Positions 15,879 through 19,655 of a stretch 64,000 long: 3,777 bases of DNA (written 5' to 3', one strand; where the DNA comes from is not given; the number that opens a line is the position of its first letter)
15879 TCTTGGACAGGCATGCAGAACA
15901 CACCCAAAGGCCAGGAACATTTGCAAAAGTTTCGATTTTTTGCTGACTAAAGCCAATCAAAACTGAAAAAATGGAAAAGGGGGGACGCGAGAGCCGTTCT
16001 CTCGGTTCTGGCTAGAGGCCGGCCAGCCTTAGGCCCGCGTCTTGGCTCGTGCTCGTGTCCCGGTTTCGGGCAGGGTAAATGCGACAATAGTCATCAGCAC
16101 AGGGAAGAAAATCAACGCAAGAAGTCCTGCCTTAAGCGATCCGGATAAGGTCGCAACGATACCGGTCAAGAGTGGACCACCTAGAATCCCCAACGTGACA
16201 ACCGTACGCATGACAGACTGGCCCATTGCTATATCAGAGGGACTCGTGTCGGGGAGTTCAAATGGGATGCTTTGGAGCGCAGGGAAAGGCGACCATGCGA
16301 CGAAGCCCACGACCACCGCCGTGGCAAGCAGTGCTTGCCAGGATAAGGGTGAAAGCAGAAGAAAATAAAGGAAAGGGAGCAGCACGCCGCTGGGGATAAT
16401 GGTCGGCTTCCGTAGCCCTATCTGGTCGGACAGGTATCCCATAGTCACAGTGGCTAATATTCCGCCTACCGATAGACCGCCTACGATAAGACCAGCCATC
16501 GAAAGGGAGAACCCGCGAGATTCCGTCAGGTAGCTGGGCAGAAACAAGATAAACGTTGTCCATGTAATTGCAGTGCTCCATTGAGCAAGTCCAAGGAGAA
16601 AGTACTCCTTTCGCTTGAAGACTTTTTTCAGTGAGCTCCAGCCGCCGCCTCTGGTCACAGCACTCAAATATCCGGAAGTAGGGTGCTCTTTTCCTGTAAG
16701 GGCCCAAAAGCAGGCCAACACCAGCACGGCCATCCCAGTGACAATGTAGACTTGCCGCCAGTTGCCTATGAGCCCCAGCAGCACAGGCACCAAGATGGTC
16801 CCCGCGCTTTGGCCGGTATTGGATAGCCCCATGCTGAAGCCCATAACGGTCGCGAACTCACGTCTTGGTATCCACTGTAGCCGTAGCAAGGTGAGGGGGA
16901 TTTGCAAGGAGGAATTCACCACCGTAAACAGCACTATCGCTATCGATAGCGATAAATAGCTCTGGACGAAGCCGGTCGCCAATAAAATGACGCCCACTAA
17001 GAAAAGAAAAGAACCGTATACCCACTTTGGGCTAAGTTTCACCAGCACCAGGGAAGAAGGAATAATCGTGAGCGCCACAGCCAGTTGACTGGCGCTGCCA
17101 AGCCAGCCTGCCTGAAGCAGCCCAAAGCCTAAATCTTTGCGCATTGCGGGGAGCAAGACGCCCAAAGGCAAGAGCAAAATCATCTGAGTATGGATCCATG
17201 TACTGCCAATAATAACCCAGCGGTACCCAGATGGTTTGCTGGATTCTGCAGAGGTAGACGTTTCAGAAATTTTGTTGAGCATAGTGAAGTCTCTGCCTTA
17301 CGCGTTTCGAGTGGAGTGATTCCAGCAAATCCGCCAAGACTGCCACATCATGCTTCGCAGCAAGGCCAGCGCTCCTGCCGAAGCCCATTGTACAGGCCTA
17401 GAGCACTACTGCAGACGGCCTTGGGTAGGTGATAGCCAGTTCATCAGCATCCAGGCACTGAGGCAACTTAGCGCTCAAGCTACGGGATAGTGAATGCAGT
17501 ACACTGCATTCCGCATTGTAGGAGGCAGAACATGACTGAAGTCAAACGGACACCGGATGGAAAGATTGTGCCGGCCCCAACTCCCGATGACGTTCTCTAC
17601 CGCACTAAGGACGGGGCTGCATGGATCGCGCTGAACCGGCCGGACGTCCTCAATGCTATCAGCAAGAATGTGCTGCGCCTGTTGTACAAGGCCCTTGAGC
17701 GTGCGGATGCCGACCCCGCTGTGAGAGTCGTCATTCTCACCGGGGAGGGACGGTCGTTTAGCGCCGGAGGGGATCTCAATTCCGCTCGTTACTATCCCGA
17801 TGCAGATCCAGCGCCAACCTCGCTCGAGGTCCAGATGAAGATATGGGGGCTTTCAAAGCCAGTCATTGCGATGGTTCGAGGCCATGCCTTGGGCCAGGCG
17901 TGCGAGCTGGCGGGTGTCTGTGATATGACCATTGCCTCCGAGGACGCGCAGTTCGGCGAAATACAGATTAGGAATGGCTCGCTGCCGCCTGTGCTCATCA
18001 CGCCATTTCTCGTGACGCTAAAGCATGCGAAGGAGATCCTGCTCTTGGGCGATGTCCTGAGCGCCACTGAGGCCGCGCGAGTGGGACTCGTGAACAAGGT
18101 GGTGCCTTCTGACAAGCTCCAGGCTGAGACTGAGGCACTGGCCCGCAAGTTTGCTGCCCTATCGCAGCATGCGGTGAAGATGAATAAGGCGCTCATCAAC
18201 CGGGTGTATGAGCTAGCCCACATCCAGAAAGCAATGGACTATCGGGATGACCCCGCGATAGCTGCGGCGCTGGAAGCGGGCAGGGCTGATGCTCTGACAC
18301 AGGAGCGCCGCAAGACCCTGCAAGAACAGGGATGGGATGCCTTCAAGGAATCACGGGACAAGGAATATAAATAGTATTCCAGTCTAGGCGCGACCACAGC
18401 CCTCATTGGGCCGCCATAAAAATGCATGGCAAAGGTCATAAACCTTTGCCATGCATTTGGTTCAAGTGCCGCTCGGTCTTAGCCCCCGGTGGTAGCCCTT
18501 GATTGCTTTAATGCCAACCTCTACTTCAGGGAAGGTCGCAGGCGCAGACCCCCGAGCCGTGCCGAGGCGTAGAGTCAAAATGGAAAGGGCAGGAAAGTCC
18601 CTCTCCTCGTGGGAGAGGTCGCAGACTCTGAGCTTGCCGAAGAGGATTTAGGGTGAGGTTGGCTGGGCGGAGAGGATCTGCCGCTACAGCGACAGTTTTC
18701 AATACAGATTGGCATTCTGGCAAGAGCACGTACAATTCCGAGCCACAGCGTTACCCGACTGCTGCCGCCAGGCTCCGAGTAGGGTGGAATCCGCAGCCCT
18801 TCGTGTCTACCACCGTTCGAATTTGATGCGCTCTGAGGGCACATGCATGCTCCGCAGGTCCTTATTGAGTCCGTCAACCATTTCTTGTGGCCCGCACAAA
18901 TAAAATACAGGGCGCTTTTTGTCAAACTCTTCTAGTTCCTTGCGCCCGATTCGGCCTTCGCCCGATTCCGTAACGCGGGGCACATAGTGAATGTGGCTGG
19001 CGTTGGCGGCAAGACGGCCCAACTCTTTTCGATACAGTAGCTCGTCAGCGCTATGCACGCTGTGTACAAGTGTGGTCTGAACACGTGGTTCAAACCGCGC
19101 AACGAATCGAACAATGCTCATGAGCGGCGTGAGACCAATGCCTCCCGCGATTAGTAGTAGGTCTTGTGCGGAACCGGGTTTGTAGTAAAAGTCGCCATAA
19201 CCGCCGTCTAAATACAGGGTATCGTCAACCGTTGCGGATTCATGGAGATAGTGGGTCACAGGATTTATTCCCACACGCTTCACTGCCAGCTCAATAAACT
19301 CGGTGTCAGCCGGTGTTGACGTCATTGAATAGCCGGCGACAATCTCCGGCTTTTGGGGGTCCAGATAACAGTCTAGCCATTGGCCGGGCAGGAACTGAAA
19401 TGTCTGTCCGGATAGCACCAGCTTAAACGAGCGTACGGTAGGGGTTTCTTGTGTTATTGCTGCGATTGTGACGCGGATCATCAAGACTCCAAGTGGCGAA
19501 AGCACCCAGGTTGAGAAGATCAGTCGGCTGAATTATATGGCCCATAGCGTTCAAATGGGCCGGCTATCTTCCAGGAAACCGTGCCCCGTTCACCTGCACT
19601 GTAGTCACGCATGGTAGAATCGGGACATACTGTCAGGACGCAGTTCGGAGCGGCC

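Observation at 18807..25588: Two orphan molybdenum-hydroxylase large-subunit paralogs in tandem; the only FAD and 2Fe-2S subunit genes lie about 23 kb away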

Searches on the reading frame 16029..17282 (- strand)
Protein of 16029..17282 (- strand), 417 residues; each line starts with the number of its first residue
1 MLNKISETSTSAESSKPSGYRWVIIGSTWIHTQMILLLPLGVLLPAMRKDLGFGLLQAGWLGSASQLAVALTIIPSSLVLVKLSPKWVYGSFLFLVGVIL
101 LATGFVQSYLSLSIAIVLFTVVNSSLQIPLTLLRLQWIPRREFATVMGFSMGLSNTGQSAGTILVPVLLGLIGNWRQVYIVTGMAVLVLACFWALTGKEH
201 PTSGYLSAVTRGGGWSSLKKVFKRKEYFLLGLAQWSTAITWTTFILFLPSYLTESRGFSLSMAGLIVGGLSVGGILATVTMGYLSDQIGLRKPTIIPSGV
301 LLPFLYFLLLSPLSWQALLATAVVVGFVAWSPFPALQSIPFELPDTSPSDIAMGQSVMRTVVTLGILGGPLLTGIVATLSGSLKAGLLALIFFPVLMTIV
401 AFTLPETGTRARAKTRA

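Call 4: search_protein_families(library=pfam, proteins=[window:16029-17282:-])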
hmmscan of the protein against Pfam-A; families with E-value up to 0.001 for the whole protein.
window:16029-17282:- (417 aa): 3 families
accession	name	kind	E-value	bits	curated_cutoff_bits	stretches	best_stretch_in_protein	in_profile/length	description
PF07690.21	MFS_1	-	2.6e-32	112.5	33.4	2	40-236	15-215/347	Major Facilitator Superfamily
PF01306.25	LacY_symp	-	2.2e-05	23.9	24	1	221-406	3-190/413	LacY proton/sugar symporter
PF03137.26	OATP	-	2.3e-05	23.3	25.8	1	216-313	284-382/545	Organic Anion Transporter Polypeptide (OATP) family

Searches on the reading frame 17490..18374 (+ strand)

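Call 4: search_protein_families(library=pfam, proteins=[window:17490-18374:+])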
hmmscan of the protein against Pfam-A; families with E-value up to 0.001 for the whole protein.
window:17490-18374:+ (294 aa): 2 families
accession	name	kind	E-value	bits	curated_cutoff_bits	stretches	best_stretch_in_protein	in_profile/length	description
PF00378.25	ECH_1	-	3.1e-48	164.7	27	1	39-247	2-216/251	Enoyl-CoA hydratase/isomerase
PF16113.10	ECH_2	-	3.1e-25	89.8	27.2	1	44-279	2-259/335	Enoyl-CoA hydratase/isomerase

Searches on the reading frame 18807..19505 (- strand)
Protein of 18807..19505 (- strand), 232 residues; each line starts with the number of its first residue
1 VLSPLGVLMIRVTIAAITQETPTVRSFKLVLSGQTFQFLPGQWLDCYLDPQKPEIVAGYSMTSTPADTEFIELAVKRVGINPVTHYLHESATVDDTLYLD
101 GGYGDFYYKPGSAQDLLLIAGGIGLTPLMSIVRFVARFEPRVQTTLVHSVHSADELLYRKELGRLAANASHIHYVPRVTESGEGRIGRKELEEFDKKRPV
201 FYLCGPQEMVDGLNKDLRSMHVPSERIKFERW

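Call 4: search_protein_families(library=pfam, proteins=[window:18807-19505:-])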
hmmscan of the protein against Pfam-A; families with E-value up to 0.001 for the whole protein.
window:18807-19505:- (232 aa): 3 families
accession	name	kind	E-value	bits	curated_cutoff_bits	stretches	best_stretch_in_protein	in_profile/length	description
PF00175.26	NAD_binding_1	-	1e-13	52.3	22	1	118-213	1-107/109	Oxidoreductase NAD-binding domain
PF00970.30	FAD_binding_6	-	1.2e-08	35.6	21.1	1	14-108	4-99/99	Oxidoreductase FAD-binding domain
PF08030.17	NAD_binding_6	-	0.0002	21.9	22.2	0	115-151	3-44/156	Ferric reductase NAD binding domain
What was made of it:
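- Checked: The FNR-like gene is 18807-19481 (-), with FAD_binding_6 + NAD_binding_1 (call 4).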

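Call 21: search_protein_families(library=ncbifam, proteins=[window:18807-19481:-], max_evalue=0.00001)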
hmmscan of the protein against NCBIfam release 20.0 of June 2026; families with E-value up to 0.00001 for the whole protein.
window:18807-19481:- (224 aa): 16 families
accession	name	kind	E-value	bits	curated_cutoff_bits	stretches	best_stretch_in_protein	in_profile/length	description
NF009805.0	PRK13289.1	equivalog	1.6e-29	103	432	1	5-222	158-390/399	NO-inducible flavohemoprotein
NF007964.0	PRK10684.1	equivalog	3.5e-27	95.2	383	1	3-223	11-236/333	NADH oxidoreductase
NF040810.1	BenC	equivalog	3e-26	92.4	430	1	4-223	107-329/333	benzoate 1,2-dioxygenase electron transfer component BenC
NF045803.1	MethMoxFADbindMmoC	equivalog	6.3e-24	84.4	500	1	25-223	135-339/343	aromatic/alkene monooxygenase hydroxylase FAD-binding subunit MmoC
NF058606.1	GlBtMonoRdsGbcB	equivalog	5.3e-22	78.2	500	1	5-175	17-190/362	glycine betaine monooxygenase reductase subunit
TIGR02160.1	PA_CoA_Oxy5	hypoth_equivalog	8.9e-20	70.8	420.8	1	26-223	29-240/352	1,2-phenylacetyl-CoA epoxidase subunit PaaE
NF005963.0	PRK08051.1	equivalog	1.3e-19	70.4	230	1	3-216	5-222/233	NAD(P)H-flavin reductase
NF052252.1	flav_redu_LuxG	exception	5.7e-19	68.2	340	1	19-206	16-210/232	flavin mononucleotide reductase LuxG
NF000796.0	PRK00054.1-1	equivalog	1.1e-16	60.8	224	1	2-215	4-195/254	dihydroorotate dehydrogenase electron transfer subunit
NF008822.0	PRK11872.1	equivalog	1.2e-16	60.7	402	1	15-223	122-334/341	anthranilate 1,2-dioxygenase electron transfer component AntC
NF006220.0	PRK08345.1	subfamily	3.2e-14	52.9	395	1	25-175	38-184/294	cytochrome-c3 hydrogenase subunit gamma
TIGR02911.1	sulfite_red_B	equivalog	1e-10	41.1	288.6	1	4-180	8-175/261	anaerobic sulfite reductase subunit AsrB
NF004317.0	PRK05713.1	equivalog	5.4e-10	39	338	1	44-217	130-301/312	iron-sulfur-binding ferredoxin reductase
NF040830.1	sulfhyd_ShyC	equivalog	5.7e-09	35.5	600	1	26-159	35-162/288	NAD(P)-dependent hydrogenase/sulfhydrogenase 2 subunit gamma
NF040835.1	sulfhyd_HydG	equivalog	1e-08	34.8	650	1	26-180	46-200/292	NADPH-dependent hydrogenase/sulfhydrogenase 1 subunit gamma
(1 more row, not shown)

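Call 87: search_solved_structures(query=window:18807-19481:-, max_evalue=0.00001)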
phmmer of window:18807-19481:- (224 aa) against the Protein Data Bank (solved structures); distinct sequences matched with E-value up to 0.00001: 23.
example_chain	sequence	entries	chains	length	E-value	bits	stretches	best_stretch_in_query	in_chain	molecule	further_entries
4eh1_A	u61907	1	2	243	1.5e-16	63.6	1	12-222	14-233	Flavohemoprotein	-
1gvh_A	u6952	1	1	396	6.8e-16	61.4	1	6-222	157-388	FLAVOHEMOPROTEIN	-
1tvc_A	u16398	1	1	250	3.3e-15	59.2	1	28-223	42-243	METHANE MONOOXYGENASE COMPONENT C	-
7c3a_A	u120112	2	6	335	4.1e-12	49.1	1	13-128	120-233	Ferredoxin reductase component of carbazole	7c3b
3ozu_A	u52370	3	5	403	4e-11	45.9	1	16-222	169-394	Flavohemoprotein | Flavohemoglobin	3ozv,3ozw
1cqx_A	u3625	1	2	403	4.7e-11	45.6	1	16-222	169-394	FLAVOHEMOPROTEIN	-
5ogx_A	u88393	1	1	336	1.4e-10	44.1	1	16-221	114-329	Cytochrome P450 reductase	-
2eix_A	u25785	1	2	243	8.5e-10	41.5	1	34-170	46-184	NADH-cytochrome b5 reductase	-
4wqm_A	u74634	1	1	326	1.9e-09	40.4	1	19-224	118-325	Toluene-4-monooxygenase electron transfer component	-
9nez_C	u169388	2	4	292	2.8e-09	39.8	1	26-204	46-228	Sulfhydrogenase 1 subunit gamma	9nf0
1krh_A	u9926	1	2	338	2.8e-09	39.8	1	16-222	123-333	Benzoate 1,2-Dioxygenase Reductase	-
7rom_A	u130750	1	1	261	2.2e-08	36.9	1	39-161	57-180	NADH-cytochrome b5 reductase 1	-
1qfj_A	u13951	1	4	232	1.1e-07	34.6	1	8-180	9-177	PROTEIN (FLAVIN REDUCTASE)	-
6laa_A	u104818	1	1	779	2.7e-07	33.3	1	32-210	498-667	Cytochrome P450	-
8qq1_C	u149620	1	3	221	1.3e-06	31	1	76-224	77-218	Oxidoreductase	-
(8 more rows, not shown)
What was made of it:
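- Its size and matches fit Fre/flavohaemoprotein-type reductases (calls 21, 87).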
